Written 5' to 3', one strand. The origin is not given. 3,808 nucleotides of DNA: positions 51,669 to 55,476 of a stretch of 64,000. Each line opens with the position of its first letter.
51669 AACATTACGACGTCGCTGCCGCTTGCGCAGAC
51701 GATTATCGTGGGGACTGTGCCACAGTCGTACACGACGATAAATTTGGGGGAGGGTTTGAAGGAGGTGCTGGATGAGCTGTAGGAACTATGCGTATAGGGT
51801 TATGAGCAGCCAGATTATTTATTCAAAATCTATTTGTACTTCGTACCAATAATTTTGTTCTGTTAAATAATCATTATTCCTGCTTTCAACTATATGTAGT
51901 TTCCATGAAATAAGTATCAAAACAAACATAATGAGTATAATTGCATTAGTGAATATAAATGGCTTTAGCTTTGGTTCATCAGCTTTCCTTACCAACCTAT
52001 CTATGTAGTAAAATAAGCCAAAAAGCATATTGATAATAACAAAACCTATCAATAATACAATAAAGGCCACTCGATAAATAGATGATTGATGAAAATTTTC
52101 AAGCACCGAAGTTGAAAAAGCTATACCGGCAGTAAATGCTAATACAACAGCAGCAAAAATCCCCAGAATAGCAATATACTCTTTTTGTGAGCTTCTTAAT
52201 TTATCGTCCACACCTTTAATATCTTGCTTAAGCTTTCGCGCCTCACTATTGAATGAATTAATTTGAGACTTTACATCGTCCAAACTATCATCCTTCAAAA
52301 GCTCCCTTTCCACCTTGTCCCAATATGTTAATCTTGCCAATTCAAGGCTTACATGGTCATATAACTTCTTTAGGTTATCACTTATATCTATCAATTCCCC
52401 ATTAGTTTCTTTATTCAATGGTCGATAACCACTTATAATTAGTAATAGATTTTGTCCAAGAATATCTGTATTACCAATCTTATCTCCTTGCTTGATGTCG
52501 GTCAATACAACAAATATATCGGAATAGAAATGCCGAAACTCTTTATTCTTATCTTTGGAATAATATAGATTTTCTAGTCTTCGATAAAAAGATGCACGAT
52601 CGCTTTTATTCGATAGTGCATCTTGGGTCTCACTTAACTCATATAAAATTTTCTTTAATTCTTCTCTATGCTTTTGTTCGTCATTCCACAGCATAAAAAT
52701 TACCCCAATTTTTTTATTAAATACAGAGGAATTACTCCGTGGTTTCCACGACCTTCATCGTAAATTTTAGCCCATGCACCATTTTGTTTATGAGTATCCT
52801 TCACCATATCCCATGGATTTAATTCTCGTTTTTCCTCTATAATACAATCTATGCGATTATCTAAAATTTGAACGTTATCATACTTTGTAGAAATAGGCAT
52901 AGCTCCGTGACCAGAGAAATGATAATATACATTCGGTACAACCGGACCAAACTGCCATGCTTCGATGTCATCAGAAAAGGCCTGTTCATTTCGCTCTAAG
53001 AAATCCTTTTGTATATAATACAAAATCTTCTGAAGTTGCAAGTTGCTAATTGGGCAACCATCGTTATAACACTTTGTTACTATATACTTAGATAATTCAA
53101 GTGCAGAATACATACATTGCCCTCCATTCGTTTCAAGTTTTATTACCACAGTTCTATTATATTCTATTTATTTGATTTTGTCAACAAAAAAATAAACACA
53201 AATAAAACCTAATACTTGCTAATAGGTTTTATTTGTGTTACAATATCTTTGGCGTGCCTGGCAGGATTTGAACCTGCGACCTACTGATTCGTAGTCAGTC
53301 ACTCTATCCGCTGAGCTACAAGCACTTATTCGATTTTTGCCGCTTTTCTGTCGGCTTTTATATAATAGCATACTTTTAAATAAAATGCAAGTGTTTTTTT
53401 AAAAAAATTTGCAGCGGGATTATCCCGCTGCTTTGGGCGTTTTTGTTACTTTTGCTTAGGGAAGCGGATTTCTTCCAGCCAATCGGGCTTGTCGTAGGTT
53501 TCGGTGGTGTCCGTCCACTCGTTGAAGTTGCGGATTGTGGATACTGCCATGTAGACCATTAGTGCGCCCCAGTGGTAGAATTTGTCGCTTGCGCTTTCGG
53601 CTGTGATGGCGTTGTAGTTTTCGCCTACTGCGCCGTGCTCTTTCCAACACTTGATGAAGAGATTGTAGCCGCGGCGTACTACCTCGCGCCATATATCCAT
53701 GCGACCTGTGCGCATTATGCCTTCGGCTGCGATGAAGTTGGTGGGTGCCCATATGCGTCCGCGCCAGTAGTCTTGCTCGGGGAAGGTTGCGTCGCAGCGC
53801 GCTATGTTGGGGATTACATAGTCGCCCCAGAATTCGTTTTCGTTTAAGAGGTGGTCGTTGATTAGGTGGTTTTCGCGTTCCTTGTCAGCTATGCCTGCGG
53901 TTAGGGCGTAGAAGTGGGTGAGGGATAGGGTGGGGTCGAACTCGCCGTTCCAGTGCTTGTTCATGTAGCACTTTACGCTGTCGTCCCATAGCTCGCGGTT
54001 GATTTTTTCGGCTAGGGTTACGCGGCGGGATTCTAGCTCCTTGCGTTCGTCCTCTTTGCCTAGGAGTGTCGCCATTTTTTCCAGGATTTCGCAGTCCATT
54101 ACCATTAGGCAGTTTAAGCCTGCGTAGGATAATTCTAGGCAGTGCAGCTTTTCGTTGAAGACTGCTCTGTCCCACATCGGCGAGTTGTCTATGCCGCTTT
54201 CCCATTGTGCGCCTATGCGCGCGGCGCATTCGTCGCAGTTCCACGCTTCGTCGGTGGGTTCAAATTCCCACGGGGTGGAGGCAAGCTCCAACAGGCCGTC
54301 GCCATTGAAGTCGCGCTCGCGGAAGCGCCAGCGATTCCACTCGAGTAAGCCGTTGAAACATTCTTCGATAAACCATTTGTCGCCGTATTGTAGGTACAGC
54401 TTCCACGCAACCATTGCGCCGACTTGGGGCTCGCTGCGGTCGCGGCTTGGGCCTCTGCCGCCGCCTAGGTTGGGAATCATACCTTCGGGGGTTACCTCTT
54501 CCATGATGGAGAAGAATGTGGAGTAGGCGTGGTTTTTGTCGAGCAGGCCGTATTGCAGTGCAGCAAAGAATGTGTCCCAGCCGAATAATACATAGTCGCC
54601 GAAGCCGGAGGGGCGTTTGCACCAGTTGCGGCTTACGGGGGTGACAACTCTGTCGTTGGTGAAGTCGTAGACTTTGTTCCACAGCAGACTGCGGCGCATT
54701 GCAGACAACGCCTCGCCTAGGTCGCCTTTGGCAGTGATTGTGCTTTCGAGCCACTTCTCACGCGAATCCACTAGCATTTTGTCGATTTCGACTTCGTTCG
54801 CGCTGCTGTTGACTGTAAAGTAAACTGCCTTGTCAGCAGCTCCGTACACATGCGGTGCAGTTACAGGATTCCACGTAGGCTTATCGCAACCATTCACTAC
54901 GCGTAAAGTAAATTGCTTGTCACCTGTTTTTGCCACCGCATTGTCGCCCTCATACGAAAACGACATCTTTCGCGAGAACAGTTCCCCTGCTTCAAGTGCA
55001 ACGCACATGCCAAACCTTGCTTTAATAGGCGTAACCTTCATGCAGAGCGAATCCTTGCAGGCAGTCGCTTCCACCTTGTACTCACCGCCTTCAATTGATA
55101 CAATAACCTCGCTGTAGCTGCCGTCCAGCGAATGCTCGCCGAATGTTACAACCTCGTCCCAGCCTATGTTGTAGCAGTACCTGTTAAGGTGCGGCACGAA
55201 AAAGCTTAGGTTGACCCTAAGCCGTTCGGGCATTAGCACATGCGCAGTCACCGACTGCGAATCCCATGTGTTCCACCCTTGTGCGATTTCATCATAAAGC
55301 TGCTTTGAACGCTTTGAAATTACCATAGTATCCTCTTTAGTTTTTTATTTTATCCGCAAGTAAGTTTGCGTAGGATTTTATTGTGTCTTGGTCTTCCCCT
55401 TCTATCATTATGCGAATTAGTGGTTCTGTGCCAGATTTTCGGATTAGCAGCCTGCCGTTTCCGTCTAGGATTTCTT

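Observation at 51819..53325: tRNA-Arg-adjacent AT-rich islet: Panacea (DUF4065) antitoxin-like gene plus an unrecognised 291-aa coiled-coil/3-TM protein, a candidate new PanA-PanT-type toxin-antitoxin or abortive-infection pair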

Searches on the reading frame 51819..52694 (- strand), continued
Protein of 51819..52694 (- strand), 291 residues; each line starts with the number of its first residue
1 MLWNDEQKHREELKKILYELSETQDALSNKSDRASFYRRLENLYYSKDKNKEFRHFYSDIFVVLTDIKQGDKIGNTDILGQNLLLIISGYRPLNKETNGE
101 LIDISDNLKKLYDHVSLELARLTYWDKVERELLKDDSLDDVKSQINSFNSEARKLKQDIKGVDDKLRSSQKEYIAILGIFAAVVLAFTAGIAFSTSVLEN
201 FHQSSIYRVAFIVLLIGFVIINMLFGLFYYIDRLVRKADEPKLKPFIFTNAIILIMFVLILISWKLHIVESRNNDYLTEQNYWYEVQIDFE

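Call 48: find_homologous_proteins(query=P0166, max_evalue=1e-10)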
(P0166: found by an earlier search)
Query P0166 (233 aa): 1224 proteins with E <= 1e-10 among 1954 candidates; the best 120 are listed.
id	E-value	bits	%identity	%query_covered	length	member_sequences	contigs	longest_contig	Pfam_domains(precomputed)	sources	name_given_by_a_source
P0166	2.5e-142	490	100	100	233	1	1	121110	-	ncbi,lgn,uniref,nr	ncbi:hypothetical protein [Helicobacter mesocricetorum]|uniref:hypothetical protein n=1 Tax=Helicoba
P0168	2.1e-94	333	72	100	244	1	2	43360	-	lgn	-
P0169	1.2e-93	331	71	100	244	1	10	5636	-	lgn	-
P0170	2.7e-93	330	71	100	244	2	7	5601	-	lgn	-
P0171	2.1e-90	320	70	98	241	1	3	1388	-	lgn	-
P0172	3.3e-89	316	69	99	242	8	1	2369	-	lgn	-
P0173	2.7e-88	313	67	99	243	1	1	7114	-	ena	-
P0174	1.4e-85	305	67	100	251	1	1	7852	-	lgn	-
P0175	2.4e-82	294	65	92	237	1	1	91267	-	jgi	-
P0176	2.0e-81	291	67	92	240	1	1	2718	-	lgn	-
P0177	1.0e-80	289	63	98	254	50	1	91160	-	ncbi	ncbi:hypothetical protein ACOWK5_00405 [Helicobacter pylori]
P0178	1.1e-80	289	63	98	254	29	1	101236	-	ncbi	ncbi:hypothetical protein ACQKAR_02760 [Helicobacter pylori]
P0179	1.3e-80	288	63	98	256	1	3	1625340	-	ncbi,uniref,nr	ncbi:hypothetical protein E5E36_07225 [Helicobacter pylori]|uniref:hypothetical protein n=1 Tax=Heli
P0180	1.3e-80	288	63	98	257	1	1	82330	-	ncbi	ncbi:hypothetical protein ACQKBN_00725 [Helicobacter pylori]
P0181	3.0e-80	287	63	98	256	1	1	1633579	-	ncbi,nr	ncbi:hypothetical protein E5E31_07185 [Helicobacter pylori]|nr:hypothetical protein E5E31_07185 [Hel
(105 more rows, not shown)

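Call 52: search_dna_similar(query=window:51819-52694:-, collection=phages, mode=protein, max_rows=15)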
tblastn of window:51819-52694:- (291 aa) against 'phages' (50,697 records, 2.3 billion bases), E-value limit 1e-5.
Records with a match: 1; places in all: 1; records where one place covers at least 80% of the query: 1.
Best place of each record, by identity: <60% 1.
By first word of the organism name: Bacteriophage 1.
By host as written in the record: Helicobacter rodentium ATCC 700285 genome 1.
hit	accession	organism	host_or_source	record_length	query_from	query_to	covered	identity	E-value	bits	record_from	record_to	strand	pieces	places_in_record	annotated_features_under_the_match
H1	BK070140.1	Bacteriophage sp.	Helicobacter rodentium ATCC 700285 ...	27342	29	264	81%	31.4%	9e-21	98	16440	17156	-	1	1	hypothetical protein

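Call 53: get_annotated_region(hit=H1, flank=6000)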
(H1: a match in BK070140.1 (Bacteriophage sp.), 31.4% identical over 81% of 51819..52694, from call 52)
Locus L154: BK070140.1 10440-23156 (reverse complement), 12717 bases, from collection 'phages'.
description: TPA_asm: Bacteriophage sp. isolate Hrodentium700285 prophage genomic sequence.
organism: Bacteriophage sp. (NCBI taxid 38018)
taxonomy: Viruses
host: Helicobacter rodentium ATCC 700285 genome; source: -; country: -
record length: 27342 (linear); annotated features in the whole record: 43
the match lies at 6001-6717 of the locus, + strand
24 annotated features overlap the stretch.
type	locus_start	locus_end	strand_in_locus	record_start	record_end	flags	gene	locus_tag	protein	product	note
CDS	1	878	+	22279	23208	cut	-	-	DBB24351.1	hypothetical protein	-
CDS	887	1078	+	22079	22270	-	-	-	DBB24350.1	hypothetical protein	-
CDS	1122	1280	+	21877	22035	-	-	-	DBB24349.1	hypothetical protein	-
CDS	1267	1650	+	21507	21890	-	-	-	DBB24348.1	hypothetical protein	-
CDS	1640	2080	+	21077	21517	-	-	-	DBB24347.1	hypothetical protein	-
CDS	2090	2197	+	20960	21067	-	-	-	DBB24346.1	hypothetical protein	-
CDS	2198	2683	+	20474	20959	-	-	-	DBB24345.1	putative host-nuclease inhibitor protein Gam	-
CDS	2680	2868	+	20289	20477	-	-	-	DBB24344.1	hypothetical protein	-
CDS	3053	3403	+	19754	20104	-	-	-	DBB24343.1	hypothetical protein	-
CDS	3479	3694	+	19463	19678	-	-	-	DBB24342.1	hypothetical protein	-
CDS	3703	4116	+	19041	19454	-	-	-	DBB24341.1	hypothetical protein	-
CDS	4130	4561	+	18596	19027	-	-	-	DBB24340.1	hypothetical protein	-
CDS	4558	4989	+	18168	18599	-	-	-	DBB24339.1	hypothetical protein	-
CDS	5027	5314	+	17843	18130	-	-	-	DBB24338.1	hypothetical protein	-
CDS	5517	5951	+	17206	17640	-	-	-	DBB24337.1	hypothetical protein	-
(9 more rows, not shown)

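Call 54: fold_search(model_id=the predicted structure, library=viral)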
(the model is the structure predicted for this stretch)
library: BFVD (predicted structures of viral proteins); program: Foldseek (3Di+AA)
matches with E <= 10: 100; with E <= 0.001: 1
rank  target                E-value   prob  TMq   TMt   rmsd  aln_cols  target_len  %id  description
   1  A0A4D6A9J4            1.1e-04  1.00  0.33  0.34  33.0       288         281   17  (no name in the UniProt tables at hand)
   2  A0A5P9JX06            1.7e-01  0.14  0.14  0.06  24.2       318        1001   12  Tegument protein [Psittacid alphaherpesvirus 5]
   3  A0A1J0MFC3            2.7e-01  0.72  0.33  0.36  25.8       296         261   14  Uncharacterized protein [Staphylococcus phage SpT152]
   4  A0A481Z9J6            3.2e-01  0.21  0.13  0.25  12.9       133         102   13  Uncharacterized protein [Pithovirus LCPAC401]
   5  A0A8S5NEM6            5.0e-01  0.95  0.35  0.49  12.5       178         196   16  Uncharacterized protein [Caudovirales sp. ctUJJ3]
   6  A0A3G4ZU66            1.0e+00  0.13  0.20  0.17  23.8       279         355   11  Uncharacterized protein [Barrevirus sp.]
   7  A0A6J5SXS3            1.1e+00  0.14  0.21  0.11  45.5       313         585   12  Uncharacterized protein [uncultured Caudovirales phage]
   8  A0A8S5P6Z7            1.1e+00  0.20  0.18  0.05  30.2       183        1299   18  Minor tail protein [Siphoviridae sp. ctsUY14]
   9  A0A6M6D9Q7            1.2e+00  0.12  0.14  0.16  17.5       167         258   14  (no name in the UniProt tables at hand)
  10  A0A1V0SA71            1.5e+00  0.21  0.23  0.14  13.4       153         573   11  Uncharacterized protein [Catovirus CTV1]
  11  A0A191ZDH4            1.5e+00  0.11  0.12  0.27  13.9        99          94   18  (no name in the UniProt tables at hand)
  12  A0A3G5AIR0            1.6e+00  0.11  0.17  0.17  25.1       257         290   10  Syntaxin-2 isoform X3 [Sylvanvirus sp.]
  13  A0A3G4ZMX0            2.0e+00  0.13  0.18  0.18  25.7       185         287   14  Uncharacterized protein [Terrestrivirus sp.]
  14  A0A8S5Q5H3            2.1e+00  0.12  0.21  0.26  24.7       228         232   17  Minor tail protein (Fragment) [Myoviridae sp. ctSBU9]
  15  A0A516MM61            2.3e+00  0.09  0.18  0.07  14.0       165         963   12  (no name in the UniProt tables at hand)
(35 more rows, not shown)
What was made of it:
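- Tried and rejected: BFVD gave one hit, at E 1e-4, to an unnamed viral protein of similar length, probably a homologue (call 54).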

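Call 58: search_solved_structures(query=A1, max_evalue=1)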
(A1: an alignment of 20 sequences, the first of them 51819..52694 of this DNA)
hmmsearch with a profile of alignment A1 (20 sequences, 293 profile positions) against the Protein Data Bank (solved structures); distinct sequences matched with E-value up to 1: 14.
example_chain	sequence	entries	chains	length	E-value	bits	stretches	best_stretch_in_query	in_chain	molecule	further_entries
3cmu_A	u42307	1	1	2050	0.00037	23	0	110-147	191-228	Protein recA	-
3cmt_A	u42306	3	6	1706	0.0024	20.3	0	110-147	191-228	Protein recA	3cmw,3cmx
3cmv_A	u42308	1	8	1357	0.018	17.4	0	110-147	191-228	Protein recA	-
4c46_A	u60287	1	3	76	0.044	16.2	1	102-164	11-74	GENERAL CONTROL PROTEIN GCN4, GENERAL CONTROL PROTEIN GCN4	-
5cw3_B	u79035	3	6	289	0.23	13.8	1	105-170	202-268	Protein FAM175B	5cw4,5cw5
7saf_A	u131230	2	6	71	0.33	13.3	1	135-178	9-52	General control transcription factor GCN4/M protein chimera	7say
1pi7_A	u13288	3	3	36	0.35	13.2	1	244-275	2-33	VPU protein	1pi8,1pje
2gof_A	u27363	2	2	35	0.56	12.6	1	244-275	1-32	VPU protein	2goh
6cgh_A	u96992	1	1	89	0.64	12.4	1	85-160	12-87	DnaJ homolog subfamily C member 2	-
2n28_A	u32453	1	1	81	0.71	12.2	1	244-278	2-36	Protein Vpu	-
7p3r_A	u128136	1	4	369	0.79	12.1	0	131-192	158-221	MakA tetramer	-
6dfp_A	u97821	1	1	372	0.81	12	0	131-192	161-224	VCA0883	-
2jpx_A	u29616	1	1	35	0.84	12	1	244-275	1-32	Vpu protein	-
6ezv_X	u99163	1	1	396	0.94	11.8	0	131-192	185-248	Non-hemolytic enterotoxin lytic component L1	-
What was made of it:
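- Tried and rejected: Sequence profile search against the PDB gave only spurious RecA-concatemer and GCN4 coiled-coil hits (call 58).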

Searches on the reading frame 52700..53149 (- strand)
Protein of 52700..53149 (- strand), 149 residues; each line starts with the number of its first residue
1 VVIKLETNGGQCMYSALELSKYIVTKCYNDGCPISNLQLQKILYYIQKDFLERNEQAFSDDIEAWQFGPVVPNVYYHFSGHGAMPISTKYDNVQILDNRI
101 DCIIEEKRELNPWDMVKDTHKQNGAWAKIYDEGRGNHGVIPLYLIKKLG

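Call 5: search_protein_families(library=pfam, proteins=[window:52700-53149:-], max_evalue=0.1)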
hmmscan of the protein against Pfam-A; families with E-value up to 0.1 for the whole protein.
window:52700-53149:- (149 aa): 1 family
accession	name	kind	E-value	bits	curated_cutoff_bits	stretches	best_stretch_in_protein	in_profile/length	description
PF13274.11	SocA_Panacea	-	2.7e-14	54.5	25.7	1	39-126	1-112/113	Antitoxin SocA-like, Panacea domain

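Call 6: search_protein_families(library=padloc, proteins=[window:52700-53149:-], max_evalue=1)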
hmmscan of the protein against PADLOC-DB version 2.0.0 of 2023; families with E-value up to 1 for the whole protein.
window:52700-53149:- (149 aa): 0 families

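Call 7: search_protein_families(library=phrogs, proteins=[window:52700-53149:-], max_evalue=1)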
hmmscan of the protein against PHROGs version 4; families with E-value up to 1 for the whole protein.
window:52700-53149:- (149 aa): 2 families
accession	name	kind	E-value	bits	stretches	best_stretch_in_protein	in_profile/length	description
phrog_1281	-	unknown function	9.6e-31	108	1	13-146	7-147/195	-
phrog_10390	-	unknown function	9.1e-19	69.1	1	14-131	149-275/299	-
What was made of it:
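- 52700..53113 (-): panA: a 137-aa stand-alone Panacea (DUF4065/SocA-like) domain protein, the putative antitoxin. GGAGGG lies 6 nt upstream of the ATG. PF13274 E 2.7e-14 (call 5). phrog_1281 E 9.6e-31 (call 7).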

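Call 8: search_protein_families(library=ncbifam, proteins=[window:52700-53149:-], max_evalue=1)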
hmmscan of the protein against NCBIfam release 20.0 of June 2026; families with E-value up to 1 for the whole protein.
window:52700-53149:- (149 aa): 1 family
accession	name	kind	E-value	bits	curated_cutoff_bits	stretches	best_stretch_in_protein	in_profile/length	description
NF047745.1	SocA_antitoxin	equivalog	1.8e-20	73.4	190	2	22-98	9-86/176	type VI toxin-antitoxin system SocA family antitoxin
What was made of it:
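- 52700..53113 (-): NCBIfam SocA_antitoxin 73 bits, below its 190-bit cut-off (call 8).
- On SocAB type VI TA: 73.4 bits against a 190-bit cut-off (call 8).
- Closest known: SocA-SocB of Caulobacter crescentus. Different: Gene 1 is far below the SocA equivalog cut-off (call 8).
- Gene 1 has partial similarity to NCBIfam NF047745 SocA_antitoxin (E 1.8e-20; call 8).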

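Call 29: list_cluster_members(proteins=[P0001, P0121, window:52700-53113:-])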
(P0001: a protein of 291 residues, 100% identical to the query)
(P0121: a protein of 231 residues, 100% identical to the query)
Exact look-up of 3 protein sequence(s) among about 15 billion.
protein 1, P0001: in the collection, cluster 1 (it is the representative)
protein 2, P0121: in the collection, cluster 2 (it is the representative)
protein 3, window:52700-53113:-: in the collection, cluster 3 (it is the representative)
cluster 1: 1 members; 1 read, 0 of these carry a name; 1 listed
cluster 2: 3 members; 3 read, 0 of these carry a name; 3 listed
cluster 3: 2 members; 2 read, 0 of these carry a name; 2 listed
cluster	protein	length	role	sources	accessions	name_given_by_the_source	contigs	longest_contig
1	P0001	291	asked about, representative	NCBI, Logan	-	-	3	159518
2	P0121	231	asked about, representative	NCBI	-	-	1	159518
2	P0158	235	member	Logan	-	-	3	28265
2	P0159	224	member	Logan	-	-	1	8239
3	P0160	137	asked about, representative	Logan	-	-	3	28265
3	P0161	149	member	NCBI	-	-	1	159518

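Call 57: search_solved_structures(query=window:52700-53113:-, max_evalue=1)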
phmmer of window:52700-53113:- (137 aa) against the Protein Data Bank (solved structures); distinct sequences matched with E-value up to 1: 2.
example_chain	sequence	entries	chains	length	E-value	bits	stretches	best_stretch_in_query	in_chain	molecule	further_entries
7e8l_A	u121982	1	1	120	0.25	14.7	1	95-129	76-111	Putative chemosensory protein CSP8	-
6rvc_A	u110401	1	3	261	0.84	13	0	24-73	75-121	Protein patched homolog 1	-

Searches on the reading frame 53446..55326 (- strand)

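Call 5: search_protein_families(library=pfam, proteins=[window:53446-55326:-], max_evalue=0.1)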
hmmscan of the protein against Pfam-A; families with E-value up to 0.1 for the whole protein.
window:53446-55326:- (626 aa): 4 families
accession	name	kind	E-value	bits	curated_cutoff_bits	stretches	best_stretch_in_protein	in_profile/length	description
PF22422.2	MGH1-like_GH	-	3.3e-40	139.2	27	1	249-586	6-355/356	Mannosylglycerate hydrolase MGH1-like glycoside hydrolase domain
PF01204.24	Trehalase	-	4.8e-13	49.3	21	1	392-575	297-480/512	Trehalase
PF03200.22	Glyco_hydro_63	-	4.9e-10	39.3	22.4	2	489-593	369-489/492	Glycosyl hydrolase family 63 C-terminal domain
PF17389.8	Bac_rhamnosid6H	-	4e-07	30.1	24.5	1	275-337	73-137/339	Bacterial alpha-L-rhamnosidase 6 hairpin glycosidase domain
